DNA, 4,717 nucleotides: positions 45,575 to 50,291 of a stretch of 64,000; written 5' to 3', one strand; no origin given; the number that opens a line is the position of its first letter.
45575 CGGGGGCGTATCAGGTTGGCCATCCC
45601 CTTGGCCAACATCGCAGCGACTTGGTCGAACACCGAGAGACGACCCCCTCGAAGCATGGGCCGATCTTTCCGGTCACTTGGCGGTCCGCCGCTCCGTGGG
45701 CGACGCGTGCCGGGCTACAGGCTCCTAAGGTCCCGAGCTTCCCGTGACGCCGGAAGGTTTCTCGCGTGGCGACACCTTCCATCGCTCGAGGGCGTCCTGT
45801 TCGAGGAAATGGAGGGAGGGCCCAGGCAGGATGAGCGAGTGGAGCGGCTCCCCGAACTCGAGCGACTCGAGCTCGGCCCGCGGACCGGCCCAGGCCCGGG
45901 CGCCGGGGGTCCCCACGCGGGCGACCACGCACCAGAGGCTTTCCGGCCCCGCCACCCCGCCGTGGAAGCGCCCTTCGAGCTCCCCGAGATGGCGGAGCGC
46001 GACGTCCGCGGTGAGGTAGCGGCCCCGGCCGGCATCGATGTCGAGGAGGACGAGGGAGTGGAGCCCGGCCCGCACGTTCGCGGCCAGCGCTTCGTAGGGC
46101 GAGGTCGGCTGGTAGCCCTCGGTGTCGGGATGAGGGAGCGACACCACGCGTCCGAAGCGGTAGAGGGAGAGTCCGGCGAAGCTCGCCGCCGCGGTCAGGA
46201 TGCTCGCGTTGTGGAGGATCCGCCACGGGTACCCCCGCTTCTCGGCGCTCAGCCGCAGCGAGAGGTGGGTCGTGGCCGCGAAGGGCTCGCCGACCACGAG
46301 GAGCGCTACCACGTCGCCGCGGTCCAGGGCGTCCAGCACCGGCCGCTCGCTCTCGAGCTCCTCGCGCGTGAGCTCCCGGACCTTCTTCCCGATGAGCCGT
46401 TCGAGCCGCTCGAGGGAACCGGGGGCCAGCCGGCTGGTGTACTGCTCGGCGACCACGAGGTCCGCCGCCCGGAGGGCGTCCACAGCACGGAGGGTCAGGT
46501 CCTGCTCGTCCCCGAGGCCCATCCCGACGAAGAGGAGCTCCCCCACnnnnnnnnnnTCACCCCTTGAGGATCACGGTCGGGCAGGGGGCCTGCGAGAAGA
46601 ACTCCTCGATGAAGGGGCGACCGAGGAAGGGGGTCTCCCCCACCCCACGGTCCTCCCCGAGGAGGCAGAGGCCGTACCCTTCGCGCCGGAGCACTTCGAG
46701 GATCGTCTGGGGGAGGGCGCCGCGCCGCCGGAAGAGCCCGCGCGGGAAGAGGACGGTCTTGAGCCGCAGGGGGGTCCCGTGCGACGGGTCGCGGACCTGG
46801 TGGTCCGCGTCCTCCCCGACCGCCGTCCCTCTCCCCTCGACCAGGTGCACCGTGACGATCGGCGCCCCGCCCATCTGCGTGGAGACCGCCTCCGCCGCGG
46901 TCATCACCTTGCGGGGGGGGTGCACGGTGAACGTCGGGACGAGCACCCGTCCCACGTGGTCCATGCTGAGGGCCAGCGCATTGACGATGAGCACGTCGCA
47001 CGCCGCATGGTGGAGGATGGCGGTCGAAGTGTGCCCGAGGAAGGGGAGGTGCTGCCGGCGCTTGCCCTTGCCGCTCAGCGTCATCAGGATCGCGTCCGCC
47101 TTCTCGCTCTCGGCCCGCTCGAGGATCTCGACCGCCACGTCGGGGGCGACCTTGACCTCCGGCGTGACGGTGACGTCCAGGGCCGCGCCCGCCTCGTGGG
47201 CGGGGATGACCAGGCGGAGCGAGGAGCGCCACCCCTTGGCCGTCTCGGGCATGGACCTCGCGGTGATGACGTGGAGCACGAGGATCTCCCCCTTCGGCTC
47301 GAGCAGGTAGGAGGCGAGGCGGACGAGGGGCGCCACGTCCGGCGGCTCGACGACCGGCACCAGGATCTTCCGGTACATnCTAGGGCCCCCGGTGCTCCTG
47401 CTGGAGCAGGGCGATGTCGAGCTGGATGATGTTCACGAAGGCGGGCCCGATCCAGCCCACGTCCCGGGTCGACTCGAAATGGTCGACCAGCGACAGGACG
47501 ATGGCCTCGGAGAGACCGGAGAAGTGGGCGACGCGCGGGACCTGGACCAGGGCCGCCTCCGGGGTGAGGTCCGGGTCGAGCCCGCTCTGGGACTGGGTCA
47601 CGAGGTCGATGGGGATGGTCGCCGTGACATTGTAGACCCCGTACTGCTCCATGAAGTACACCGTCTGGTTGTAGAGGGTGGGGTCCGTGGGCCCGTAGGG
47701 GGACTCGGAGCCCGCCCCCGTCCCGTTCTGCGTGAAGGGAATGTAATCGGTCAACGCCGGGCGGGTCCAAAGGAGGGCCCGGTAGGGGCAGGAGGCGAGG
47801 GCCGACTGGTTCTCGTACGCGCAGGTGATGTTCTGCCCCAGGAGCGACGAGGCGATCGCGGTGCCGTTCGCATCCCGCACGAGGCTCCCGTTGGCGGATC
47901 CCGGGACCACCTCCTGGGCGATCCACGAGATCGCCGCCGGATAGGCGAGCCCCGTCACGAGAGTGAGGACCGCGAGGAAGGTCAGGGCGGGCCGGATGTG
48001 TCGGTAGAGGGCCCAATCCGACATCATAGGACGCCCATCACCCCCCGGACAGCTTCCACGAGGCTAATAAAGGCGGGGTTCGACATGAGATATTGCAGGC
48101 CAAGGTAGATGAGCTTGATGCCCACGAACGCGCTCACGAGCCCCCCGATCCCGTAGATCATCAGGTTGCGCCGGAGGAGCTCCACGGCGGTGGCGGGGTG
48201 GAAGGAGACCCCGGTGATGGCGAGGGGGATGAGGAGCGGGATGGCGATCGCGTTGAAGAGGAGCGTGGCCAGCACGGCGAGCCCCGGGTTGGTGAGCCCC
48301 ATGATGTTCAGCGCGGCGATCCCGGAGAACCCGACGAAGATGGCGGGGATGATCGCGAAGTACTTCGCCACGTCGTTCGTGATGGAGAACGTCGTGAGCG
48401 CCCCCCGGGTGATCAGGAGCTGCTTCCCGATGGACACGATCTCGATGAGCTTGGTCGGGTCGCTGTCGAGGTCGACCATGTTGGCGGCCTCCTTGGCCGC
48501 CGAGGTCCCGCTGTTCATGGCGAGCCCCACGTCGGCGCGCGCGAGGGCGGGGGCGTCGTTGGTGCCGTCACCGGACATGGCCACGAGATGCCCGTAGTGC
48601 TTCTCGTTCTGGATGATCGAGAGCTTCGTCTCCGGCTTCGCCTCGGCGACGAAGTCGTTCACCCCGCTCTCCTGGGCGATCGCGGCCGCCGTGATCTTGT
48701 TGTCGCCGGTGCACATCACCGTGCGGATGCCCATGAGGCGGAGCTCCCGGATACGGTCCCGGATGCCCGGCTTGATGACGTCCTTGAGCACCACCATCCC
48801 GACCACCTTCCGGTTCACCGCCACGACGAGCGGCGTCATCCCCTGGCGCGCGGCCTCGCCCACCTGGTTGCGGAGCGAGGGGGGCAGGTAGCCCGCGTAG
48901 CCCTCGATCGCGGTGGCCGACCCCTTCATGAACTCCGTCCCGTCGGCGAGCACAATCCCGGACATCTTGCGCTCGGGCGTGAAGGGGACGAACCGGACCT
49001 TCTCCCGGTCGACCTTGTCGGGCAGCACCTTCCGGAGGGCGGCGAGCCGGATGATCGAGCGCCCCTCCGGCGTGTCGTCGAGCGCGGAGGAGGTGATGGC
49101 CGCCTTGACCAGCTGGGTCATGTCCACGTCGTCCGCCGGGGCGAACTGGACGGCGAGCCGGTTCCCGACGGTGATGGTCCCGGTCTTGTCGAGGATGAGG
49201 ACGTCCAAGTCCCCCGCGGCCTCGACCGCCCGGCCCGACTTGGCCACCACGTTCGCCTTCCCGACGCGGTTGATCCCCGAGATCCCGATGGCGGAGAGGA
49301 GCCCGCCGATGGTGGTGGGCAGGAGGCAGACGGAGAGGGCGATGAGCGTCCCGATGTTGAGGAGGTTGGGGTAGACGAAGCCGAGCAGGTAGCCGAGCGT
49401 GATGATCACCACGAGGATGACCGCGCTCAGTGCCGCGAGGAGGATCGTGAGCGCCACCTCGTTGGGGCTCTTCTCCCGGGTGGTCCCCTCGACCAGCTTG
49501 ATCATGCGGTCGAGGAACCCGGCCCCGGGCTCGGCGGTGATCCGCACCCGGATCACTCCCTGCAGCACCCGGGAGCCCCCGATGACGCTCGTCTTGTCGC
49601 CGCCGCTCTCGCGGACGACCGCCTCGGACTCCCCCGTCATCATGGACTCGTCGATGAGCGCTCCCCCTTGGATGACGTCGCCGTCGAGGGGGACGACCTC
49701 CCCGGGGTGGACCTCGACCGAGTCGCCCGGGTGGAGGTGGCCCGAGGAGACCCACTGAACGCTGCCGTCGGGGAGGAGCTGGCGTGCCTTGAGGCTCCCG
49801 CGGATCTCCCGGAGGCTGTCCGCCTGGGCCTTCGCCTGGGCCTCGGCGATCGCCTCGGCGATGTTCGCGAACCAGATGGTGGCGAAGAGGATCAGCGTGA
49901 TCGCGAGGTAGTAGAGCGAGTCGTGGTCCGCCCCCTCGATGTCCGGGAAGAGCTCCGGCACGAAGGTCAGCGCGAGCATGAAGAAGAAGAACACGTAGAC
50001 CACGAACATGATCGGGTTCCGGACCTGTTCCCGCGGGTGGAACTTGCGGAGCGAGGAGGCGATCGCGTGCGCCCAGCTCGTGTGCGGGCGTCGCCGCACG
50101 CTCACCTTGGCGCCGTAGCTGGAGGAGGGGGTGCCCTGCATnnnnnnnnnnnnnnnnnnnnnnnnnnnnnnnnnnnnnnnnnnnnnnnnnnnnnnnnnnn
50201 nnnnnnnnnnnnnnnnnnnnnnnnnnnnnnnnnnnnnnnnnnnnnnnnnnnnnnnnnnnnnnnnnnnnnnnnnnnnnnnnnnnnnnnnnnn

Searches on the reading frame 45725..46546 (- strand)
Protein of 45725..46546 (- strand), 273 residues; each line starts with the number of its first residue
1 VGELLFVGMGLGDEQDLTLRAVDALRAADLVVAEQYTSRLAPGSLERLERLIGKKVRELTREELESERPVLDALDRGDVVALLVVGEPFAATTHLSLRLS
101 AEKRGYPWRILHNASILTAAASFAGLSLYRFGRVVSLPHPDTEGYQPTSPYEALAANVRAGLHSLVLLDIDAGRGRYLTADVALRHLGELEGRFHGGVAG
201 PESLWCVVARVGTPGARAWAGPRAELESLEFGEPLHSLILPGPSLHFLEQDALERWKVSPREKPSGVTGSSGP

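Call 71: search_protein_families(library=pfam, proteins=[window:45725-46546:-], max_evalue=0.01)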
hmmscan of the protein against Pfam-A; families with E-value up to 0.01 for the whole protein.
window:45725-46546:- (273 aa): 1 family
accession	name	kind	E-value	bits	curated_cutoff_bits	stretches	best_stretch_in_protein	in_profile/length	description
PF00590.25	TP_methylase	-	5.1e-26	92.4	27.8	1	4-225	2-210/212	Tetrapyrrole (Corrin/Porphyrin) Methylases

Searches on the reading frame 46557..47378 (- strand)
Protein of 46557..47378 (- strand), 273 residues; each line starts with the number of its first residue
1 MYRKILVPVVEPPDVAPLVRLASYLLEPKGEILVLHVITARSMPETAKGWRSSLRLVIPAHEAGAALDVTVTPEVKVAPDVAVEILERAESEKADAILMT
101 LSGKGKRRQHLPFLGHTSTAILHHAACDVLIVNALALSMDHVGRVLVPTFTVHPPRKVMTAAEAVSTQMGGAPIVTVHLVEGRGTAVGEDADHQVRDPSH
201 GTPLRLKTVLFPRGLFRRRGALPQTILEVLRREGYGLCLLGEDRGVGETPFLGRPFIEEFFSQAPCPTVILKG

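Call 71: search_protein_families(library=pfam, proteins=[window:46557-47378:-], max_evalue=0.01)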
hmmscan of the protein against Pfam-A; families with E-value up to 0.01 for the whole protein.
window:46557-47378:- (273 aa): 1 family
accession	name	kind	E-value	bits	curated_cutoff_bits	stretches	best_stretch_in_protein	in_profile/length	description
PF00582.32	Usp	-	1.4e-18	68.2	24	1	1-132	1-140/141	Universal stress protein family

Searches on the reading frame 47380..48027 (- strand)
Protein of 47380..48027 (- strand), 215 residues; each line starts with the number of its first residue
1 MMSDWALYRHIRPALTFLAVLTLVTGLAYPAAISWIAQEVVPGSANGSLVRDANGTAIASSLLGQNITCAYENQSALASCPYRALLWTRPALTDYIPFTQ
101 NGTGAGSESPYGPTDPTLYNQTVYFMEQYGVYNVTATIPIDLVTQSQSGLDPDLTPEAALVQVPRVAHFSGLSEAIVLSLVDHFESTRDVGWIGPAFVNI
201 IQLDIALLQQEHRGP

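Call 71: search_protein_families(library=pfam, proteins=[window:47380-48027:-], max_evalue=0.01)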
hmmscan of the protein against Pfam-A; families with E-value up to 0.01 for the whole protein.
window:47380-48027:- (215 aa): 1 family
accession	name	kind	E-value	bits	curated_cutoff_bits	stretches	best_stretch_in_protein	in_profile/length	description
PF02669.20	KdpC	-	9.7e-41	140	24.1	1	11-207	1-180/182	K+-transporting ATPase, c chain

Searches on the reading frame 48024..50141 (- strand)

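Call 71: search_protein_families(library=pfam, proteins=[window:48024-50141:-], max_evalue=0.01)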
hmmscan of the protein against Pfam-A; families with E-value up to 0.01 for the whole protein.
window:48024-50141:- (705 aa): 4 families
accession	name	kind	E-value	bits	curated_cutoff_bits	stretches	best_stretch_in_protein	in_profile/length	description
PF00122.25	E1-E2_ATPase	-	7.7e-29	100.9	28.1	1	121-294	8-179/181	E1-E2 ATPase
PF00702.32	Hydrolase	-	1.1e-23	85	26.4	1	313-537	2-191/191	haloacid dehalogenase-like hydrolase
PF08282.18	Hydrolase_3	-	9.4e-05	22.7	20.9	1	521-556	207-242/255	haloacid dehalogenase-like hydrolase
PF12710.13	HAD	-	0.00072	20.5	27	1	430-500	60-130/189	haloacid dehalogenase-like hydrolase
